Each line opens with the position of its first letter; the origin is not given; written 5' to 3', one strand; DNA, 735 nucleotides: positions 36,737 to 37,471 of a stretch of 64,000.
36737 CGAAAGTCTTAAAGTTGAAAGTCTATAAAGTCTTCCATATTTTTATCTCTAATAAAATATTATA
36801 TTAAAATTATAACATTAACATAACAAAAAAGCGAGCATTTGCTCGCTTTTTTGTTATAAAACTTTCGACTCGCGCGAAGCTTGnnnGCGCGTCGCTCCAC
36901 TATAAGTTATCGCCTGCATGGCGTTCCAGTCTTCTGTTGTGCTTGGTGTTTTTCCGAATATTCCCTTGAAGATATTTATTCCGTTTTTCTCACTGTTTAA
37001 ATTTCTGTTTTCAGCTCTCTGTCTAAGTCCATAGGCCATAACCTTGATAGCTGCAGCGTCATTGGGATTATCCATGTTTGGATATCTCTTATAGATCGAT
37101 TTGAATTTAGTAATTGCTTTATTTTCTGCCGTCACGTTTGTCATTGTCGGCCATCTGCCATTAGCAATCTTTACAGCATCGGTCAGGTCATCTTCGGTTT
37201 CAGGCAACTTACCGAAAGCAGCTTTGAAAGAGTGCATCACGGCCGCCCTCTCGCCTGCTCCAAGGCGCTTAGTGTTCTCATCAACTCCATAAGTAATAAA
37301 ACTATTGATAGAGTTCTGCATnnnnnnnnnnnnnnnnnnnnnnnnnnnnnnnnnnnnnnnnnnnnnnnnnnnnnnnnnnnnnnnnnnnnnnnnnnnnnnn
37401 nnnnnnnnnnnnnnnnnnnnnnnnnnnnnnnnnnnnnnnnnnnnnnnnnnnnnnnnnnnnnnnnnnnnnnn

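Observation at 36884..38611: Secreted protein with three near-identical ~100-aa modules fused to a bacterial Kazal-like inhibitor domain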

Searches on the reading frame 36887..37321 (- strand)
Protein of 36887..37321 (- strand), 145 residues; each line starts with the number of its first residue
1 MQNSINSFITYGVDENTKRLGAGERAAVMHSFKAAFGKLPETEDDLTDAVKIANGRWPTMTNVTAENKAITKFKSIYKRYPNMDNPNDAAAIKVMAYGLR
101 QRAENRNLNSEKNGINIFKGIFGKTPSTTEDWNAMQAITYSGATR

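Call 35: find_homologous_proteins(query=window:36887-37321:-)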
Query window:36887-37321:- (145 aa): 152 proteins with E <= 0.001 among 161 candidates; the best 120 are listed.
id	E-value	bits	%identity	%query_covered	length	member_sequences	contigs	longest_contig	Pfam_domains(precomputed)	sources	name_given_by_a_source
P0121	2.6e-67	243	76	100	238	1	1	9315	-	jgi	-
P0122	6.0e-67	242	77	100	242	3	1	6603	PF07648.21,PF00050.27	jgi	-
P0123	2.1e-62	227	73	100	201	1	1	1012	PF18884.6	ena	-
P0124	7.7e-62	225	70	100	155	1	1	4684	-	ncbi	-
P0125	1.3e-61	224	74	99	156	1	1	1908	-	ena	-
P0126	3.8e-61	223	74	99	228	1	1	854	-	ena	-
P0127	4.4e-61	223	69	100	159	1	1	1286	-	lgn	-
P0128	2.0e-60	220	70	100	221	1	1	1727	-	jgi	-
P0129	4.7e-60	219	69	100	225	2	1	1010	-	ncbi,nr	ncbi:hypothetical protein KA005_47900, partial [bacterium]|nr:hypothetical protein [bacterium]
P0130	1.6e-59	218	70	99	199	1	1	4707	-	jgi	jgi:hypothetical protein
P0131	2.2e-59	217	67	100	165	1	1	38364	-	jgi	jgi:hypothetical protein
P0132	1.6e-58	214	71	99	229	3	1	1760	-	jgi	-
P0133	1.7e-58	214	71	99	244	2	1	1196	-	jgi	-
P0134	2.1e-58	214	66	100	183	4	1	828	-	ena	-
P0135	4.7e-58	213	70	100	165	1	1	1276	-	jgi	-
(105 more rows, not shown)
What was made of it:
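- Tried and rejected: Search with the CTD alone in the word-indexed database (call 35).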

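Call 42: search_solved_structures(query=A3, max_evalue=10, show_alignments=2)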
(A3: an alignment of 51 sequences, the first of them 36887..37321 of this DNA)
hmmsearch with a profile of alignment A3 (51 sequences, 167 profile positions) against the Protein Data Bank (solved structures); distinct sequences matched with E-value up to 10: 0.
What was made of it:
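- Tried and rejected: PDB profile search: zero hits at E up to 10 (call 42).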

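Call 46: search_protein_representatives(alignment_id=A3)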
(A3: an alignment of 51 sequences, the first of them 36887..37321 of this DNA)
Query: 51 sequences, 167 profile positions. Proteins with E-value up to 0.001 (for the whole library): 1392; up to 1e-10: 1228; up to 1e-30: 926. The best 150 are listed.
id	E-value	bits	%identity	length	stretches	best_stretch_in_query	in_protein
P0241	2.1e-78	278.2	-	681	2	21-167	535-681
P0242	4.3e-74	264.2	-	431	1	3-167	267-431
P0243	5.7e-74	263.8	-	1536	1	4-167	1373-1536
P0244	1.8e-73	262.1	-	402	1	6-167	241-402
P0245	1.9e-73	262.1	-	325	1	3-167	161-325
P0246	2.4e-73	261.7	-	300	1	3-167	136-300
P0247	3.8e-73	261.1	-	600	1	3-167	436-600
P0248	4.1e-73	261.0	-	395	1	3-167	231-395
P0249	5.6e-73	260.5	-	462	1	3-167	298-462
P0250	5.7e-73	260.5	-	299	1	3-167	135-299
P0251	9.9e-73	259.7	-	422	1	7-167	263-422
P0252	1.9e-72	258.8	-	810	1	4-167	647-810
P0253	2.7e-72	258.3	-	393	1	4-167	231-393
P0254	3.3e-72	258.0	-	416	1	3-167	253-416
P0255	3.9e-72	257.8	-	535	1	4-167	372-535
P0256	4.5e-72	257.6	-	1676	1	3-167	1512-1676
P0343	6.0e-68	244.2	-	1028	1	3-167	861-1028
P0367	1.7e-67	242.7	-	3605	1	3-167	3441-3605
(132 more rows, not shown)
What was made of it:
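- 36887..37321 (-): Conserved C-terminal domain (CTD, aa 431-575): all-alpha, three ~44-aa helical-hairpin repeats, pI 9.5, ends ............. 1392 cluster representatives carry it at their C-terminus (call 46).
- On Coiled-coil + CTD superfamily of Patescibacteria (undescribed; defined here): The independent support is that 1392 representatives match the profile, 926 of them at E up to 1e-30 (call 46).
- The CTD is always C-terminal, in 1392 cluster representatives of 230-3605 aa (call 46).
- Tried and rejected: The exhaustive representative search (call 46) was the useful one.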

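Call 48: search_protein_families(library=pfam, alignment_id=A4, max_evalue=0.00001)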
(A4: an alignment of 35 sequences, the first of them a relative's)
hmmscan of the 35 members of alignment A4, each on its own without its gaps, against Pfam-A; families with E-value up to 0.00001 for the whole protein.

A. member 1, P0367 (3605 aa): 2 families
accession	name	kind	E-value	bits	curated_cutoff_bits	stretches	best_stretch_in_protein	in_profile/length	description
PF13620.12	CarboxypepD_reg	-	7.7e-26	90.7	32.3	1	2836-2918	1-81/82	Carboxypeptidase regulatory-like domain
PF13715.12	CarbopepD_reg_2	-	5e-13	49.3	32.2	0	2645-2736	1-79/88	CarboxypepD_reg-like domain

B. families by the number of members that match (of 35 scanned): 49 families (the first 25 are shown)
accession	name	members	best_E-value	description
PF13620.12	CarboxypepD_reg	9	8.8e-37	Carboxypeptidase regulatory-like domain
PF13715.12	CarbopepD_reg_2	8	2.3e-19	CarboxypepD_reg-like domain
PF16403.11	Bact_surface_Ig-like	5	2.1e-38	Bacterial surface protein, Ig-like domain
PF13205.12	Big_5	5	2.3e-35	Bacterial Ig-like domain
PF07705.17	CARDB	5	3.5e-18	CARDB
PF18884.5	TSP3_bac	5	5.6e-11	Bacterial TSP3 repeat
PF00041.27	fn3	4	6.9e-22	Fibronectin type III domain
PF00932.25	LTD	4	2.5e-15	Lamin Tail Domain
PF16656.11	Pur_ac_phosph_N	3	1.9e-14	Purple acid Phosphatase, N-terminal domain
PF19077.6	Big_13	3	1.6e-10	Bacterial Ig-like domain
PF00082.27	Peptidase_S8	2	5.5e-48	Subtilase family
PF22148.1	Fervidolysin_NPro-like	2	3.6e-14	Fervidolysin N-terminal prodomain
PF09136.16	Glucodextran_B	2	6.1e-09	Glucodextranase, domain B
PF07523.18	Big_3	2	2.4e-06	Bacterial Ig-like domain (group 3)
PF00270.35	DEAD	1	9.7e-49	DEAD/DEAH box helicase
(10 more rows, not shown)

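Call 56: find_related_loci(query=A3, collection=genome_contigs, flank=6000)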
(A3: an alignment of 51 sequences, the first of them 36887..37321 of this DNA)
Query A3 (145 aa) in genome_contigs; peptide patterns used: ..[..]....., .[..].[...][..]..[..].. (x = any residue, [..] = any of these).
596 stretches matched a pattern (row limit reached: there are more); 393 encode a relative of the query (tblastn E <= 1e-3); the best 80 are kept; 79 distinct loci.
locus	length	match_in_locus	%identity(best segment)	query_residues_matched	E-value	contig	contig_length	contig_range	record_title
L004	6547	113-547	74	1-145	4e-73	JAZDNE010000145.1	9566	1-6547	MAG: bacterium isolate MEGAHIT-group-0.699 k141_762220, whole genome shotgun sequence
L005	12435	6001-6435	74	1-145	6e-73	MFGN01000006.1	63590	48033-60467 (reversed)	MAG: Candidatus Falkowbacteria bacterium RIFOXYD12_FULL_34_57 rifoxyd3_full_scaffold_148, whole genome shotgun sequence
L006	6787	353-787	73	1-145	9e-72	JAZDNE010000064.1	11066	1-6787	MAG: bacterium isolate MEGAHIT-group-0.699 k141_8765496, whole genome shotgun sequence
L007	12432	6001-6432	72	2-145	2e-69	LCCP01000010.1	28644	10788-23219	MAG: Parcubacteria group bacterium GW2011_GWC2_42_12 UU95_C0010, whole genome shotgun sequence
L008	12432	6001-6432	71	2-145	2e-69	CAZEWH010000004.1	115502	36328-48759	MAG TPA_asm: uncultured Gammaproteobacteria bacterium isolate SRP077602_co5_241 genome assembly, contig: NODE_491_length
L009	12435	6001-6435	72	1-145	3e-68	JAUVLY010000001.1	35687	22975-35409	MAG: Candidatus Falkowbacteria bacterium isolate CSMAG_518 CSMAG_518_k141_2221703_length_35687_cov_9.0000, whole genome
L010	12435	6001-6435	70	1-145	6e-68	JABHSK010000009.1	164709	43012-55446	MAG: Candidatus Parcubacteria bacterium isolate SI039_bin36 k141_1298248, whole genome shotgun sequence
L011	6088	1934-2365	67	2-145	7e-68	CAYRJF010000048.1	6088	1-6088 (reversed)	MAG TPA_asm: uncultured Gammaproteobacteria bacterium isolate binchicken_co13_456 genome assembly, contig: NODE_22046_le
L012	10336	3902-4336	70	1-145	5e-68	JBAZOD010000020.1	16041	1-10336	MAG: Patescibacteria group bacterium isolate SO_2017_LW4_86 scaffold_7078_c1_LW137-91_2017, whole genome shotgun sequenc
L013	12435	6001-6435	68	1-145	9e-68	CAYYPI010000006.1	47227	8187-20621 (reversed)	MAG TPA_asm: uncultured Gammaproteobacteria bacterium isolate SRP252850_co1_249 genome assembly, contig: NODE_1098_lengt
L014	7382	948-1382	70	1-145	6e-68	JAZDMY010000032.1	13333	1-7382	MAG: bacterium isolate MEGAHIT-group-0.684 k141_3449015, whole genome shotgun sequence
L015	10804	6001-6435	70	1-145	1e-67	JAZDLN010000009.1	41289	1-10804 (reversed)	MAG: Candidatus Falkowbacteria bacterium isolate MEGAHIT-group-0.601 k141_9651622, whole genome shotgun sequence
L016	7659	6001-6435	70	1-145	1e-67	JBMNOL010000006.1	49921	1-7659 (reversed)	MAG: Patescibacteria group bacterium isolate SBF912SR1HQ0047 scaffold_1803_c1, whole genome shotgun sequence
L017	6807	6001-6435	70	1-145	1e-67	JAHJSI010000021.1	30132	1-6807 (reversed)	MAG: Patescibacteria group bacterium isolate OS_PC_MetaG.mb.195 OS_PC_MetaG.mb.195_k141_140004, whole genome shotgun seq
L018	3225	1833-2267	69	1-145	2e-67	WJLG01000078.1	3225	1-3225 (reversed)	MAG: Candidatus Falkowbacteria bacterium isolate Bin_529 k141_3240405, whole genome shotgun sequence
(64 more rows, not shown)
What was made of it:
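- Several genomes hold two or more CTD loci (call 56). A domain placed strictly at the C-terminus of about 1,400 different passenger architectures, with several paralogs per genome (calls 46, 48, 56), is the pattern of anchoring or sorting modules.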

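Call 59: list_cluster_members(proteins=[P0243, P0256, P0343, P0001])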
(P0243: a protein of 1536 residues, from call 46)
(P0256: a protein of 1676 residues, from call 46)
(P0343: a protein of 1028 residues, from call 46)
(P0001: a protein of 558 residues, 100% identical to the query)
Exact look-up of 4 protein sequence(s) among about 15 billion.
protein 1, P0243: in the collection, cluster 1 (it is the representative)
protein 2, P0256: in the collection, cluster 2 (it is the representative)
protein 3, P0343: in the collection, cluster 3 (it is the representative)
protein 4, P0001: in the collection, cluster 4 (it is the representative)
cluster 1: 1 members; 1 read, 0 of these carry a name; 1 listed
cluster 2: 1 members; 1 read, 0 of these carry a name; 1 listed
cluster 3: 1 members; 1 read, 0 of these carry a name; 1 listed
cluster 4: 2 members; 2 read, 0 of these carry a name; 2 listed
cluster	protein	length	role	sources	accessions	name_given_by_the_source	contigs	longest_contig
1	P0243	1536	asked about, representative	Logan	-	-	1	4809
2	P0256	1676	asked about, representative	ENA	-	-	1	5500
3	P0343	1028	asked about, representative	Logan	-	-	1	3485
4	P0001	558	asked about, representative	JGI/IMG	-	-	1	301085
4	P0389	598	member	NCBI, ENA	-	-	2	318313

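Call 60: search_protein_families(library=pfam, proteins=[P0243, P0256, P0343], max_evalue=0.0001)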
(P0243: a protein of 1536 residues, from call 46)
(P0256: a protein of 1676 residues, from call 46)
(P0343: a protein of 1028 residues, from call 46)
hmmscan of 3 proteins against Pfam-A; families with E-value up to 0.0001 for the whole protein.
P0243 (1536 aa): 6 families
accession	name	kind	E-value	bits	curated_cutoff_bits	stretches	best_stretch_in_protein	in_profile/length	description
PF00082.27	Peptidase_S8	-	5.5e-48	164.2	21.8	2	198-408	2-223/288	Subtilase family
PF16403.11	Bact_surface_Ig-like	-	4.1e-16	59.2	27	1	673-746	1-71/71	Bacterial surface protein, Ig-like domain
PF22148.1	Fervidolysin_NPro-like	-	3.6e-14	53.3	21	1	67-151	6-81/81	Fervidolysin N-terminal prodomain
PF19077.6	Big_13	-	3.3e-09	37.6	27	0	1060-1090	69-99/102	Bacterial Ig-like domain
PF09136.16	Glucodextran_B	-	6.1e-09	36.1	27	0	928-987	5-82/83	Glucodextranase, domain B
PF07523.18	Big_3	-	6.6e-06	26.7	21.2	1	760-826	3-68/68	Bacterial Ig-like domain (group 3)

P0256 (1676 aa): 3 families
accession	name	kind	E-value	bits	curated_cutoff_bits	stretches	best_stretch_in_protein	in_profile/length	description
PF00082.27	Peptidase_S8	-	6.5e-47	160.7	21.8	2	189-399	1-212/288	Subtilase family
PF22148.1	Fervidolysin_NPro-like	-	2.2e-13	50.8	21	1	56-143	3-81/81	Fervidolysin N-terminal prodomain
PF09136.16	Glucodextran_B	-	2.7e-07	30.8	27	0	1150-1194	1-43/83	Glucodextranase, domain B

P0343 (1028 aa): 3 families
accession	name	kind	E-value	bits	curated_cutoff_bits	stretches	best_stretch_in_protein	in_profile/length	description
PF00050.26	Kazal_1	-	9.4e-23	80.4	21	3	565-604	4-49/49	Kazal-type serine protease inhibitor domain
PF14870.12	PSII_BNR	-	4e-19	69.4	27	2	157-295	9-152/303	Photosynthesis system II assembly factor YCF48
PF07648.20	Kazal_2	-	3.6e-15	56.2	22.8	2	408-446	3-48/48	Kazal-type serine protease inhibitor domain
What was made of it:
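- The passengers are extracellular domain types: Ig-like, CARDB, CarboxypepD_reg, LTD, glycosidases and S8 subtilases (calls 48 and 60).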
